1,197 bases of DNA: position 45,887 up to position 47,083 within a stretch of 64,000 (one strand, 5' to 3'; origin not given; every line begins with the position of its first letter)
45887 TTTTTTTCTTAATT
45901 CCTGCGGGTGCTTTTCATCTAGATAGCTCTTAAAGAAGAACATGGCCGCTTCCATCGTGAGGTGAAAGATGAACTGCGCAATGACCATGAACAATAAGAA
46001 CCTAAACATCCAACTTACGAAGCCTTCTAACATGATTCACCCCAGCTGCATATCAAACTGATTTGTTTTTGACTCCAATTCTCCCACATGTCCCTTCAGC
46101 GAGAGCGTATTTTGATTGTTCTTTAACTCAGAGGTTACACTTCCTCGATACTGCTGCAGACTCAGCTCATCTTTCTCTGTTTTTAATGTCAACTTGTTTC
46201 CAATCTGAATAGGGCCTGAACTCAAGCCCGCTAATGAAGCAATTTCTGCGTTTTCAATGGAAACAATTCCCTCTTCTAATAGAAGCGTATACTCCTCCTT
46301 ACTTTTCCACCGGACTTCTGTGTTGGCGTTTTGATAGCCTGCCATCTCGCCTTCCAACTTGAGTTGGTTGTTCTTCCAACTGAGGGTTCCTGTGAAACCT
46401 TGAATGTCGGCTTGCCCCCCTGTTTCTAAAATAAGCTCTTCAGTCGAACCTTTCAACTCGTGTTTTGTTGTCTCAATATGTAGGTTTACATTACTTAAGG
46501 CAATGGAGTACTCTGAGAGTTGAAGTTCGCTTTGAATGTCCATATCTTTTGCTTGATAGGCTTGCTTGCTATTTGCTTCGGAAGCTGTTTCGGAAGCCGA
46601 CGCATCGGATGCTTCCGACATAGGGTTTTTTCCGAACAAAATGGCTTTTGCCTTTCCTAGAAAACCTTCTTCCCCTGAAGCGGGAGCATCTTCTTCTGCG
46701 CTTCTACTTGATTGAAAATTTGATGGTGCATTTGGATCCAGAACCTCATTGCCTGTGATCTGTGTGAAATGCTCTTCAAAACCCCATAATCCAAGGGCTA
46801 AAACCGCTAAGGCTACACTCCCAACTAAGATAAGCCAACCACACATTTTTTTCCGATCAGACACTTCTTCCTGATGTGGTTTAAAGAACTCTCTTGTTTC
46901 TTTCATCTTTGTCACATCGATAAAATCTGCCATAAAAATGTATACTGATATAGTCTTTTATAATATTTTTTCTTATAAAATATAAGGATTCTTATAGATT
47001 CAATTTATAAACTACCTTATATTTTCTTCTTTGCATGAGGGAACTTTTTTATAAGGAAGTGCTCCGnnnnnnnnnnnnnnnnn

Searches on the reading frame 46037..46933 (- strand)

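Call 10: search_protein_families(library=pfam, proteins=[window:46037-46933:-], max_evalue=0.001)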
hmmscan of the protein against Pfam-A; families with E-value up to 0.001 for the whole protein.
window:46037-46933:- (298 aa): 0 families

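Call 23: search_protein_families(library=padloc, proteins=[window:46037-46933:-], max_evalue=0.1)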
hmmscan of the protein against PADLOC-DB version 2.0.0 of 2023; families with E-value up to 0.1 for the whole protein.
window:46037-46933:- (298 aa): 0 families

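Call 24: search_protein_families(library=phrogs, proteins=[window:46037-46933:-], max_evalue=0.1)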
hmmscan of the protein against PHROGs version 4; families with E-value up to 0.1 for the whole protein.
window:46037-46933:- (298 aa): 0 families

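Call 66: search_protein_families(library=ncbifam, proteins=[window:46037-46933:-], max_evalue=0.1)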
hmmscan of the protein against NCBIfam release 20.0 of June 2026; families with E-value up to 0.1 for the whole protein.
window:46037-46933:- (298 aa): 1 family
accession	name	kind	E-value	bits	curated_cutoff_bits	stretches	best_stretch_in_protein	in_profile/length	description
TIGR02266.1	gmx_TIGR02266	paralog_domain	0.045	13.9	68.7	0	136-193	14-71/96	TIGR02266 family protein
